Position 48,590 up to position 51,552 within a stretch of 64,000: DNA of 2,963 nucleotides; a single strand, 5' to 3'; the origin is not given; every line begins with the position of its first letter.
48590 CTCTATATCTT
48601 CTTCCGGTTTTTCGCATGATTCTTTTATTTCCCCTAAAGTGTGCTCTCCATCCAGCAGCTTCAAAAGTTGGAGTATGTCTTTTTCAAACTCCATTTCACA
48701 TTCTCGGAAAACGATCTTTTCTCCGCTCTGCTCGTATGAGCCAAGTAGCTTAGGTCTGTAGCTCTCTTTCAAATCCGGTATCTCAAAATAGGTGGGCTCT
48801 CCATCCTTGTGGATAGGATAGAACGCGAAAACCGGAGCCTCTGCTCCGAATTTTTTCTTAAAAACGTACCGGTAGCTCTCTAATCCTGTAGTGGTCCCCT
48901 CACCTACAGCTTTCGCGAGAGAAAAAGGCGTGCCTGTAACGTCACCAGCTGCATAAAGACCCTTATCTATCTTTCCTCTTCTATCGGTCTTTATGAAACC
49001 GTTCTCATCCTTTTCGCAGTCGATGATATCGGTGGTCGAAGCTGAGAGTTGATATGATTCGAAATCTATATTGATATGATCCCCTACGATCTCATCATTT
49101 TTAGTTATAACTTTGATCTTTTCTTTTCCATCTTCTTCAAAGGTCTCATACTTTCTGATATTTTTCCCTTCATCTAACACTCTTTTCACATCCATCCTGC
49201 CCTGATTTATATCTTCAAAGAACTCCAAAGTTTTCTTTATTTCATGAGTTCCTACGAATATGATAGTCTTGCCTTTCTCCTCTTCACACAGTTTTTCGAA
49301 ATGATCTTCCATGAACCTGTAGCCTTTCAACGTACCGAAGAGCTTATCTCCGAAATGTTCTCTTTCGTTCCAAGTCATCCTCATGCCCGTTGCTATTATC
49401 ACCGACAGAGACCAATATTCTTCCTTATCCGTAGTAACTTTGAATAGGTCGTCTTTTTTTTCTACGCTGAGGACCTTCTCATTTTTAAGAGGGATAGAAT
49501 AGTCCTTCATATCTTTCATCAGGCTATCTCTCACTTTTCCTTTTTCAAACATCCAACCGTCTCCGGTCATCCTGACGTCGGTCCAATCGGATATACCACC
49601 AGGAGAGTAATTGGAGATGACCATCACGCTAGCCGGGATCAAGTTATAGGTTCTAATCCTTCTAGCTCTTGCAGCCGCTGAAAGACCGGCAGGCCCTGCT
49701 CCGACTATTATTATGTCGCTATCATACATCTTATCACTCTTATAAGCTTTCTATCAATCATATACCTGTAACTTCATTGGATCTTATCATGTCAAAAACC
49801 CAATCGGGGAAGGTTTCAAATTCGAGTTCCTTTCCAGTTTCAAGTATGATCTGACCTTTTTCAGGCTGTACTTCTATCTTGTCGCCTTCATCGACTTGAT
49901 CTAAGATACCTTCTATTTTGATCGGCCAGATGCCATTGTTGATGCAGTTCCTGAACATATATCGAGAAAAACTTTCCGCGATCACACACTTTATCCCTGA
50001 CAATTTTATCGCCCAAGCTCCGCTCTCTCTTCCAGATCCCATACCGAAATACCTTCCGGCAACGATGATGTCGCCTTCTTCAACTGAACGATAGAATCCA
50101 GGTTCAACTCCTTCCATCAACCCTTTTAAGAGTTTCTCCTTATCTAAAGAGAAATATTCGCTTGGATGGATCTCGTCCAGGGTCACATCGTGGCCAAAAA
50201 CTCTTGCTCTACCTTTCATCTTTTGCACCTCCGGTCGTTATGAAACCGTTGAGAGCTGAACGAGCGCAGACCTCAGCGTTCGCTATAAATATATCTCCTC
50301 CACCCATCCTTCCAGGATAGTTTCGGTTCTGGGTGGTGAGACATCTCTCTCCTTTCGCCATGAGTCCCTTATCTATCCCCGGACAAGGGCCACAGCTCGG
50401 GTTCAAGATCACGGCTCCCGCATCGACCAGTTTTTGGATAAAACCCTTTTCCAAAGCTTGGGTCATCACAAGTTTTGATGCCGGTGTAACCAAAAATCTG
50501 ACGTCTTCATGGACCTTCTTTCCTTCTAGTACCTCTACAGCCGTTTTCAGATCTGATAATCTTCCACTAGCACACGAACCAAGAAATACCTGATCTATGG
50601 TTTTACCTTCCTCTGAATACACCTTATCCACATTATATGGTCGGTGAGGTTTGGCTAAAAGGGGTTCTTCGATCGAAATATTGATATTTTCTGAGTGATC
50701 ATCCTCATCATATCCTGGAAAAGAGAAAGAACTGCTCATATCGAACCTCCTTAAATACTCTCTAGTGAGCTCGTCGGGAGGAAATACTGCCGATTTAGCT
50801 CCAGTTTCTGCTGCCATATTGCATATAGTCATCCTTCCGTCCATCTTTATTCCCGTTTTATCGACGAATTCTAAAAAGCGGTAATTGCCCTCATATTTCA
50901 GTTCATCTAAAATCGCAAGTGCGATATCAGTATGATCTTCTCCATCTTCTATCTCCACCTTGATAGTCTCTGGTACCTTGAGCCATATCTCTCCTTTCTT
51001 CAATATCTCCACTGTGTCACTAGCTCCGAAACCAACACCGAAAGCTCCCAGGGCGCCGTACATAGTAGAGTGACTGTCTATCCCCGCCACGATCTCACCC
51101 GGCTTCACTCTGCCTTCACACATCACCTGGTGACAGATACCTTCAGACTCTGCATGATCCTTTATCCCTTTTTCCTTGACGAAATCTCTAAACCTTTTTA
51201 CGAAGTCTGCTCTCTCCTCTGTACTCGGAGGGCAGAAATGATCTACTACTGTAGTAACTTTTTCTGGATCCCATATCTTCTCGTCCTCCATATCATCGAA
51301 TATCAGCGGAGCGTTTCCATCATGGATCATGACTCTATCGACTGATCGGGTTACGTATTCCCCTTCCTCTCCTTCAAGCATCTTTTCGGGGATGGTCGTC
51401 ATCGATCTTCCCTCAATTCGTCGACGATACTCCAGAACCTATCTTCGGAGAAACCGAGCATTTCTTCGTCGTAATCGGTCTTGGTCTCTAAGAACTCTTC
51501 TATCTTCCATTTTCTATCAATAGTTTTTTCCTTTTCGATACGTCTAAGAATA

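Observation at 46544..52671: Candidate undescribed biosynthetic cluster: atypical acyl-CoA condensing enzyme, aconitase pair, RRE-tailed flavoprotein and radical SAM, converging on a UbiA prenyltransferase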

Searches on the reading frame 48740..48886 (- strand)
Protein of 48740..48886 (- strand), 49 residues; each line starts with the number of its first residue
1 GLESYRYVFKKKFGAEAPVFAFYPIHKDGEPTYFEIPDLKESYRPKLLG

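Call 32: find_related_loci(query=A3, collection=metagenome_contigs, flank=10000)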
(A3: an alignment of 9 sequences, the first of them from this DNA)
Query A3 (49 aa) in metagenome_contigs; peptide patterns used: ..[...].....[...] (x = any residue, [..] = any of these).
42 stretches matched a pattern; 7 encode a relative of the query (tblastn E <= 1e-3); 7 distinct loci.
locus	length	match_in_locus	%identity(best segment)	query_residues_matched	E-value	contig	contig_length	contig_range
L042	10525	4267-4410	81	1-48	2e-25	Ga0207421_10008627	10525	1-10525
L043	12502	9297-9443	76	1-49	1e-23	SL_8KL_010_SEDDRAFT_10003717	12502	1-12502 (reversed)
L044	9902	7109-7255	78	1-49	2e-23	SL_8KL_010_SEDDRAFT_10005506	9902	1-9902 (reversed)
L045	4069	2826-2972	76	1-49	2e-23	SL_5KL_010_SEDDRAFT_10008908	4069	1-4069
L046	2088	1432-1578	73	1-49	5e-23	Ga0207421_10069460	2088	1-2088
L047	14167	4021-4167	71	1-49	5e-22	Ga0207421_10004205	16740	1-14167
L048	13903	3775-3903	42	1-43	4e-9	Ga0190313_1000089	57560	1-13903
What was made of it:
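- Tried and rejected: The archaeal-only fragment worked but returned only 7 loci (call 32).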

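Call 50: search_protein_families(library=pfam, proteins=[L047:5680-6540:-, L047:6642-7787:+, L047:7707-8609:-, L042:6851-8104:-, L042:8221-9255:+, L043:4337-5437:-, L043:3738-4292:-, L044:1906-2973:+], max_evalue=0.0001)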
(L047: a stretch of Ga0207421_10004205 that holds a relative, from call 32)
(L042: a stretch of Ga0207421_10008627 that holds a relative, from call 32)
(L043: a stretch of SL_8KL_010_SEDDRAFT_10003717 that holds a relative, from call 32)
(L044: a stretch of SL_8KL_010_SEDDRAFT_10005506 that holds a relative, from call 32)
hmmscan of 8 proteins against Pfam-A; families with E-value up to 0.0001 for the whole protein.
L047:5680-6540:- (286 aa): 1 family
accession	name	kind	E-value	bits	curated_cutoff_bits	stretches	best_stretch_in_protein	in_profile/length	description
PF01026.27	TatD_DNase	-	1.5e-28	100.3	27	1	12-280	2-253/253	TatD related DNase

L047:6642-7787:+ (381 aa): 5 families
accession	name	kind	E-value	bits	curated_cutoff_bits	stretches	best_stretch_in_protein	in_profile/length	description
PF01494.25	FAD_binding_3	-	1.4e-15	57.8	22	1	2-160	3-173/349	FAD binding domain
PF05834.18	Lycopene_cycl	-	2.8e-09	37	23.4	0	3-150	2-143/380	Lycopene cyclase protein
PF01266.30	DAO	-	7.3e-09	36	27.9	0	86-166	145-223/353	FAD dependent oxidoreductase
PF03486.20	HI0933_like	-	4e-06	26.9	50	1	2-43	2-43/244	HI0933-like protein Rossmann domain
PF07992.20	Pyr_redox_2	-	3.8e-05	23.7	26.1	0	2-33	2-33/291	Pyridine nucleotide-disulphide oxidoreductase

L047:7707-8609:- (300 aa): 0 families

L042:6851-8104:- (417 aa): 1 family
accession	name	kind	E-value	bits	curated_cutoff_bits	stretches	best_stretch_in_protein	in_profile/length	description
PF00162.24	PGK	-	2.1e-112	376.3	27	1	11-399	1-379/379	Phosphoglycerate kinase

L042:8221-9255:+ (344 aa): 1 family
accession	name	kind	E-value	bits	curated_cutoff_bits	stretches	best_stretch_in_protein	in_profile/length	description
PF00579.31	tRNA-synt_1b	-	1e-56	192.9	21.1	1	30-323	3-292/292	tRNA synthetases class I (W and Y)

L043:4337-5437:- (366 aa): 6 families
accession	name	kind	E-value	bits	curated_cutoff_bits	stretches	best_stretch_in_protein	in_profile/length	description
PF16897.10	MMR_HSR1_Xtn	-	4.5e-28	97.8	35.2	1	185-291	2-105/106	C-terminal region of MMR_HSR1 domain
PF01926.29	MMR_HSR1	-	1.1e-25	90.3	21.9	1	66-174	1-106/113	50S ribosome-binding GTPase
PF02824.27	TGS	-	5.3e-21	74.9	22.2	1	293-365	1-60/60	TGS domain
PF02421.24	FeoB_N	-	7.2e-15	55.3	27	1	66-121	2-57/156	Ferrous iron transport protein B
PF03193.22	RsgA_GTPase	-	6.5e-07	29.8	30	0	64-88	106-130/174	RsgA GTPase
PF00350.29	Dynamin_N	-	6.2e-05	23.5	27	0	111-158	101-144/168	Dynamin family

L043:3738-4292:- (184 aa): 1 family
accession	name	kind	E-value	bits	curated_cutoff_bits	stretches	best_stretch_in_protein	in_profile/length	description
PF01976.22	DUF116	-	4.4e-43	146.9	25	1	25-178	3-154/155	Protein of unknown function DUF116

L044:1906-2973:+ (355 aa): 1 family
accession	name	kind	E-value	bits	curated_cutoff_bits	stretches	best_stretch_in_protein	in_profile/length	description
PF17957.7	Big_7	-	8e-05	23.6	24.1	0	32-86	2-44/70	Bacterial Ig domain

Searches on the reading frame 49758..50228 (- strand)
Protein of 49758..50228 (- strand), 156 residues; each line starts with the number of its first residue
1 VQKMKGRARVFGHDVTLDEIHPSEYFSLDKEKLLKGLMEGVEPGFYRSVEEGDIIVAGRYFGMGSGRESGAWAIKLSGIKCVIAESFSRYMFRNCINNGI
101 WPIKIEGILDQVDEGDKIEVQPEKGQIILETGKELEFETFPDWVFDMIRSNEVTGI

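Call 3: search_protein_families(library=pfam, proteins=[window:49758-50228:-], max_evalue=0.01)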
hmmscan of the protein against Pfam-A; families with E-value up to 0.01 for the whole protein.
window:49758-50228:- (156 aa): 2 families
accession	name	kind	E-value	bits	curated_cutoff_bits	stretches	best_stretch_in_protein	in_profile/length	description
PF00694.25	Aconitase_C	-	3.7e-14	53.6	22.8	1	50-105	72-128/131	Aconitase C-terminal domain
PF06434.19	Aconitase_2_N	-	0.0056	16.8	27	0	85-150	99-163/204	Aconitate hydratase 2 N-terminus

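Call 4: search_protein_families(library=ncbifam, proteins=[window:49758-50228:-], max_evalue=0.01)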
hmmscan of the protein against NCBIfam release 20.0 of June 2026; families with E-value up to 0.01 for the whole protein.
window:49758-50228:- (156 aa): 18 families
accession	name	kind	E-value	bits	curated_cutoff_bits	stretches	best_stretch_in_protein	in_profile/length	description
TIGR02087.1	LEUD_arch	subfamily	4.8e-42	143.4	108.95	1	6-150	1-147/157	LeuD/DmdB family oxidoreductase small subunit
NF040604.2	HacB_Meth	equivalog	1.1e-36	126.2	230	1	3-139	2-139/159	homoaconitase small subunit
TIGR02084.1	leud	equivalog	1.3e-34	119.1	245.85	1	6-152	1-149/156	3-isopropylmalate dehydratase small subunit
NF040625.1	HacB2_Meth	equivalog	4.2e-30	104.4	230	1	1-150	1-149/161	homoaconitase small subunit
NF010629.0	PRK14023.1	equivalog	4.2e-26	91.7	229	1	8-150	4-147/166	homoaconitate hydratase small subunit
NF002458.0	PRK01641.1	subfamily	2.2e-16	60.1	167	1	50-138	66-160/202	3-isopropylmalate dehydratase small subunit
TIGR00139.1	h_aconitase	equivalog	2.2e-14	52.8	529.9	1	14-114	541-644/709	homoaconitase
TIGR00171.1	leuD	equivalog_domain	1.3e-13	51.2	116.25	1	49-139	67-163/188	3-isopropylmalate dehydratase small subunit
NF005558.0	PRK07229.1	equivalog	7.6e-12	44.6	612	1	13-123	480-598/647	aconitate hydratase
TIGR01342.1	acon_putative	hypoth_equivalog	1.5e-11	43.2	719.15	1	51-121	527-599/655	putative aconitate hydratase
TIGR01341.1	aconitase_1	equivalog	7.8e-11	40.4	945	1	46-120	743-821/876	aconitate hydratase AcnA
NF006757.0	PRK09277.1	subfamily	5.7e-10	37.5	686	1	46-106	752-812/888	aconitate hydratase AcnA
NF009520.0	PRK12881.1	subfamily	8.5e-10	37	905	1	46-110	757-821/893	aconitate hydratase AcnA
TIGR02333.1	2met_isocit_dHY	equivalog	2.3e-06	25.8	1419.85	1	46-106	726-786/858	Fe/S-dependent 2-methylisocitrate dehydratase AcnD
TIGR01340.1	aconitase_mito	equivalog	0.0013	17.2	825.35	1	48-135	619-708/745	aconitate hydratase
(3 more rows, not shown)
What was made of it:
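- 49758..50219 (-): LeuD/HacB-type small subunit (153 aa from the ATG). Its specificity loop is YFSL and it has GSGRES instead of GSSRE. TIGR02087 scores 143 bits against a 109-bit cut-off (call 4).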

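Call 39: search_solved_structures(query=window:49758-50219:-, max_evalue=0.00001, show_alignments=5)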
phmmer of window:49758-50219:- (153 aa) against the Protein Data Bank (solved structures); distinct sequences matched with E-value up to 0.00001: 5.
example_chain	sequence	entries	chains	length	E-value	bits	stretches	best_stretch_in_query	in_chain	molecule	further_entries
3vba_A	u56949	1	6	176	3.9e-31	110.9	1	1-147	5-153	Isopropylmalate/citramalate isomerase small subunit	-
2pkp_A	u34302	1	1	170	2.1e-27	98.8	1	1-136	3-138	Homoaconitase small subunit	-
1v7l_A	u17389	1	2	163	2e-25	92.3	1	3-148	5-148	3-isopropylmalate dehydratase small subunit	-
2hcu_A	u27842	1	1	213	1.7e-09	40.6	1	46-105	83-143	3-isopropylmalate dehydratase small subunit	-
3q3w_A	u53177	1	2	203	2.8e-07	33.4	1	46-115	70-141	3-isopropylmalate dehydratase small subunit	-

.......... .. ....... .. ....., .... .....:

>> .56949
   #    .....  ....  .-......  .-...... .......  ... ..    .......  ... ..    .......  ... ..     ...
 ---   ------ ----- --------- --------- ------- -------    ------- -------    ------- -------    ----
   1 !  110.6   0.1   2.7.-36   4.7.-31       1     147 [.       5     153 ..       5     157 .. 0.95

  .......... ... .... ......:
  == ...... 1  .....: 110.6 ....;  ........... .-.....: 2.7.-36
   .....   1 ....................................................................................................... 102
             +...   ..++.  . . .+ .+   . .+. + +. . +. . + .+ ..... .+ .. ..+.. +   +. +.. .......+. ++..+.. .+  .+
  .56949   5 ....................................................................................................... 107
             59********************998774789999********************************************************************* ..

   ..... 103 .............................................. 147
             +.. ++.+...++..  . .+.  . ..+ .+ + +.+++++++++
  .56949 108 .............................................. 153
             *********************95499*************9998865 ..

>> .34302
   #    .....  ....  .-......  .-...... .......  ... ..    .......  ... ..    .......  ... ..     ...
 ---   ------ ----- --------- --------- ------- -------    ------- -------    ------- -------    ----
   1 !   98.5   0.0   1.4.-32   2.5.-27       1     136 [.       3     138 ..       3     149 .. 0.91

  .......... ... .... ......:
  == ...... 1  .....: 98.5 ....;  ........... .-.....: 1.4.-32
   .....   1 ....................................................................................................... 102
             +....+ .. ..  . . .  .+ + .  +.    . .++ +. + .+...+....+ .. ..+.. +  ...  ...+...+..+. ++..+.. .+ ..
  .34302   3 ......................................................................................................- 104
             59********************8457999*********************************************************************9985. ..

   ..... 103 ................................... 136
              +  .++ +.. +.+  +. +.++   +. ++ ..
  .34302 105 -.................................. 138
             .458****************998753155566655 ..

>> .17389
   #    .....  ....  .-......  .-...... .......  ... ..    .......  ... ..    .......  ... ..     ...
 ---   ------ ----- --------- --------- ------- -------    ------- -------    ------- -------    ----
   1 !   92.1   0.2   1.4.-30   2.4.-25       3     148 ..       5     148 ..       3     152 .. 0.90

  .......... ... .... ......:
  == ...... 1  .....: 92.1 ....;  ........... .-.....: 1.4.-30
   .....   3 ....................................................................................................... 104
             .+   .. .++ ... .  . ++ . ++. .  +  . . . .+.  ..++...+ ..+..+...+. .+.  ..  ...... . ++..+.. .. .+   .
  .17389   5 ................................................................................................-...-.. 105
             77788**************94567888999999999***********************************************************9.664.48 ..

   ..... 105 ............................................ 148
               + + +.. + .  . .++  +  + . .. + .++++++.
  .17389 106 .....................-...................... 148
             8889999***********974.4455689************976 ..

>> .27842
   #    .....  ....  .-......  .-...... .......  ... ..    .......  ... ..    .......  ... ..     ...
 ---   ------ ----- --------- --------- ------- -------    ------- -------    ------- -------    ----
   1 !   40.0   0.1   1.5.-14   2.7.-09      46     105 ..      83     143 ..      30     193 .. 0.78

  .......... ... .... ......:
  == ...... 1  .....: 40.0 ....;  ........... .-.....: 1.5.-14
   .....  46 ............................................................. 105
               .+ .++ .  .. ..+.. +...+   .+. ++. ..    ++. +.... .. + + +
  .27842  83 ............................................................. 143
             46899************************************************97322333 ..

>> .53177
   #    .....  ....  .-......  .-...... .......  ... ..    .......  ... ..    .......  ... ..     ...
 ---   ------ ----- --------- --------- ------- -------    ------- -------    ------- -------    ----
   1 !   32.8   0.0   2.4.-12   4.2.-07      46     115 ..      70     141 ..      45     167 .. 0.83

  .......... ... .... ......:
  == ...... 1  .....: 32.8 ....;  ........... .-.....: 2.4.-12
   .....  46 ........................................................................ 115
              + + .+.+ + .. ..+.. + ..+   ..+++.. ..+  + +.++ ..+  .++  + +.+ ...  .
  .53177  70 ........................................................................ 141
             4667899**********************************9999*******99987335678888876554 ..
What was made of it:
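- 49758..50219 (-): Alignment to MJ1277 (3vba, YLVY) and MJ1271 (2pkp, YLRT) is in call 39.
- Closest known: Methanogen coenzyme B pathway. Different: The HacB-defining Arg-Thr of the YLRT loop is absent (call 39).
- The LeuD loop is YFSL, against YLVY and YLRT in the characterised enzymes (call 39). The top PDB hit of LeuD is the M. jannaschii isopropylmalate/citramalate isomerase (call 39). The LeuD loop matches neither known type (call 39).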

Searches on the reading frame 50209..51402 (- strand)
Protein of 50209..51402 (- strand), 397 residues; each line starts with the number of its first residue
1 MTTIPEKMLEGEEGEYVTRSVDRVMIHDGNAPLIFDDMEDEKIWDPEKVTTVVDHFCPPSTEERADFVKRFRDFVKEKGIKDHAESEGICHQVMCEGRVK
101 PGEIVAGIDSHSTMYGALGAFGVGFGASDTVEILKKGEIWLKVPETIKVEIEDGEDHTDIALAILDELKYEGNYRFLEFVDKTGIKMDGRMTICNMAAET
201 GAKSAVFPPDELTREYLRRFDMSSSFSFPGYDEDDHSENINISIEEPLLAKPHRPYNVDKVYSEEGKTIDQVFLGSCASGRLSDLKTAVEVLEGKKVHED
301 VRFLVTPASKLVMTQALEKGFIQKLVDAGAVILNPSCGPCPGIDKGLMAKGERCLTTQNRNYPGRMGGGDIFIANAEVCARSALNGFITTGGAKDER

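Call 3: search_protein_families(library=pfam, proteins=[window:50209-51402:-], max_evalue=0.01)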
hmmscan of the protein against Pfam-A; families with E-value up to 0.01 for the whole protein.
window:50209-51402:- (397 aa): 2 families
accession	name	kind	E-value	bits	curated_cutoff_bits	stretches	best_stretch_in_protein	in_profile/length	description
PF00330.25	Aconitase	-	1.9e-70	238.6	28.7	2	13-219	13-246/463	Aconitase family (aconitate hydratase)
PF04412.18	AcnX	-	2.6e-05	23.6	31.5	1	261-350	283-366/400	Aconitase X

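Call 4: search_protein_families(library=ncbifam, proteins=[window:50209-51402:-], max_evalue=0.01)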
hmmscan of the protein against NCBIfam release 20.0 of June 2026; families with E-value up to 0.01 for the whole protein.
window:50209-51402:- (397 aa): 20 families
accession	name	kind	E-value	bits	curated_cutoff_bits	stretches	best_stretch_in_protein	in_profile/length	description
TIGR02086.1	IPMI_arch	subfamily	1.3e-121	406.2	410.15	1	12-390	17-408/411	3-isopropylmalate dehydratase/homoaconitate hydratase family large subunit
NF001614.1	PRK00402.1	subfamily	1.8e-119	399.1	385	1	12-390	18-413/415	aconitase/3-isopropylmalate dehydratase large subunit family protein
TIGR01343.1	hacA_fam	subfamily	2.9e-116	388.4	385.7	1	12-389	16-409/412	homoaconitate hydratase family protein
NF040615.1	HacA_Meth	equivalog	7.1e-108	361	550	1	12-390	17-417/419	homoaconitase large subunit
TIGR02083.1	LEU2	equivalog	2e-86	290.6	610.65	1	12-389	18-414/419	3-isopropylmalate dehydratase large subunit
NF005558.0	PRK07229.1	equivalog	4.8e-70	236.9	612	1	12-389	20-410/647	aconitate hydratase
NF009116.0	PRK12466.1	subfamily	3.3e-63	213.9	531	2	17-219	25-248/472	3-isopropylmalate dehydratase large subunit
NF004016.0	PRK05478.1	subfamily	1.8e-57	195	510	2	13-221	20-248/468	3-isopropylmalate dehydratase large subunit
TIGR01342.1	acon_putative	hypoth_equivalog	9.8e-57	192.5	719.15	1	12-388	17-406/655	putative aconitate hydratase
TIGR00170.1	leuC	equivalog_domain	5.5e-47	160.4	560.25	2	268-369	338-440/466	3-isopropylmalate dehydratase large subunit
TIGR00139.1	h_aconitase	equivalog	1.9e-46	158.8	529.9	2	12-220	23-243/709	homoaconitase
NF006690.0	PRK09238.1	equivalog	2.2e-28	98.7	782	2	243-389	667-812/852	bifunctional aconitate hydratase 2/2-methylisocitrate dehydratase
TIGR01340.1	aconitase_mito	equivalog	1.6e-26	92.9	825.35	1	76-377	122-461/745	aconitate hydratase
NF008503.0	PRK11413.1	equivalog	2.1e-26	92.1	641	2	89-260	129-310/753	hydratase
TIGR00117.1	acnB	equivalog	2.3e-19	68.7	1287.2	1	243-390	666-811/844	bifunctional aconitate hydratase 2/2-methylisocitrate dehydratase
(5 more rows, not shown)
